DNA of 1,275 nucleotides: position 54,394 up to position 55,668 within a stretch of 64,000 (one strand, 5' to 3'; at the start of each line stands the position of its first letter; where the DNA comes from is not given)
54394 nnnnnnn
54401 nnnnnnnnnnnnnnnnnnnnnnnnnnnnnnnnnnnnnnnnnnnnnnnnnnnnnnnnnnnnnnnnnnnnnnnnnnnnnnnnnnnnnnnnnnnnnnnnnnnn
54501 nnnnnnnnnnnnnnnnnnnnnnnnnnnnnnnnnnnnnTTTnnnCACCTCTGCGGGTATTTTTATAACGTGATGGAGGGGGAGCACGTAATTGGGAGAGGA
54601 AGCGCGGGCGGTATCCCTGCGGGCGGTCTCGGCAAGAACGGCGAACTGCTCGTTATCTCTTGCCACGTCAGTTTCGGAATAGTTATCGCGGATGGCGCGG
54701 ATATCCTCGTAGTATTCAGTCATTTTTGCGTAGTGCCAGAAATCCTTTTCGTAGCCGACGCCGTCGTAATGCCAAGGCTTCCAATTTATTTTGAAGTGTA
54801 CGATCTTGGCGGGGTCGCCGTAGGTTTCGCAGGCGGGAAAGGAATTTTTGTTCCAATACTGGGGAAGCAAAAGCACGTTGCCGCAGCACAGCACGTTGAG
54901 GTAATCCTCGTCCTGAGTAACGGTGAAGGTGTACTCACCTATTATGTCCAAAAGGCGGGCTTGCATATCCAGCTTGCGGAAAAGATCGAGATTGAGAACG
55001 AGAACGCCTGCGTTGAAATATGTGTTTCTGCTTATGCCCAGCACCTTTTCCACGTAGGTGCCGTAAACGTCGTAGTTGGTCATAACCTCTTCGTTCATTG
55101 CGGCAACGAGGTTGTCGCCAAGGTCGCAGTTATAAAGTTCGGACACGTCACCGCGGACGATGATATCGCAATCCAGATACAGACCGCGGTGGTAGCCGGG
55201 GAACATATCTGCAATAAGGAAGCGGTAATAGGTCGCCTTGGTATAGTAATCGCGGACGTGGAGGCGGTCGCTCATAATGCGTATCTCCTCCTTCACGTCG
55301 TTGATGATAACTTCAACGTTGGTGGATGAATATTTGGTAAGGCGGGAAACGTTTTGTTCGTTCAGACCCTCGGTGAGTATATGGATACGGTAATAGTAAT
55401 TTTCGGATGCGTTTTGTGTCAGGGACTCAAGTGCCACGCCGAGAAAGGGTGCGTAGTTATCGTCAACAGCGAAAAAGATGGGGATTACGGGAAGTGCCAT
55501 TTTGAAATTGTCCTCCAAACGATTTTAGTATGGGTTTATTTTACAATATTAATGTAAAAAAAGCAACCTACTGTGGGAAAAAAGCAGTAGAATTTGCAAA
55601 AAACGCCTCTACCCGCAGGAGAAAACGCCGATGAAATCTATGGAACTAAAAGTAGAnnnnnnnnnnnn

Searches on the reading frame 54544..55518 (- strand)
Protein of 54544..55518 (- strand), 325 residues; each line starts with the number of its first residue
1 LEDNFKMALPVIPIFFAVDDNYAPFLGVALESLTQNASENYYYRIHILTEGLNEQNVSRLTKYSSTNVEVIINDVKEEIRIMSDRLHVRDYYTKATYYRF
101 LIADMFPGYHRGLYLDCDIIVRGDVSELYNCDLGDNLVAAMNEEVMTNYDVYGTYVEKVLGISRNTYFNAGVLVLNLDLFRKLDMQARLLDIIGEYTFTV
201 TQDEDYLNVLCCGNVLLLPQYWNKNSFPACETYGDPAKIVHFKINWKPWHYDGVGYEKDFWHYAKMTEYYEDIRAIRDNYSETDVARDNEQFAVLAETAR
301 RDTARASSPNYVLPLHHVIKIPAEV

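Call 43: search_protein_families(library=pfam, proteins=[window:54544-55518:-], max_evalue=0.001)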
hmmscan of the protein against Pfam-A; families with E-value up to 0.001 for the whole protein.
window:54544-55518:- (325 aa): 2 families
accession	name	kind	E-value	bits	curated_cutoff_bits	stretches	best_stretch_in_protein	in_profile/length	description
PF01501.26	Glyco_transf_8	-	4.1e-44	151.5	24.3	1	13-252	1-252/253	Glycosyl transferase family 8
PF18404.7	Glyco_transf_24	-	0.00036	20.5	25.7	1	98-189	83-179/268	Glucosyltransferase 24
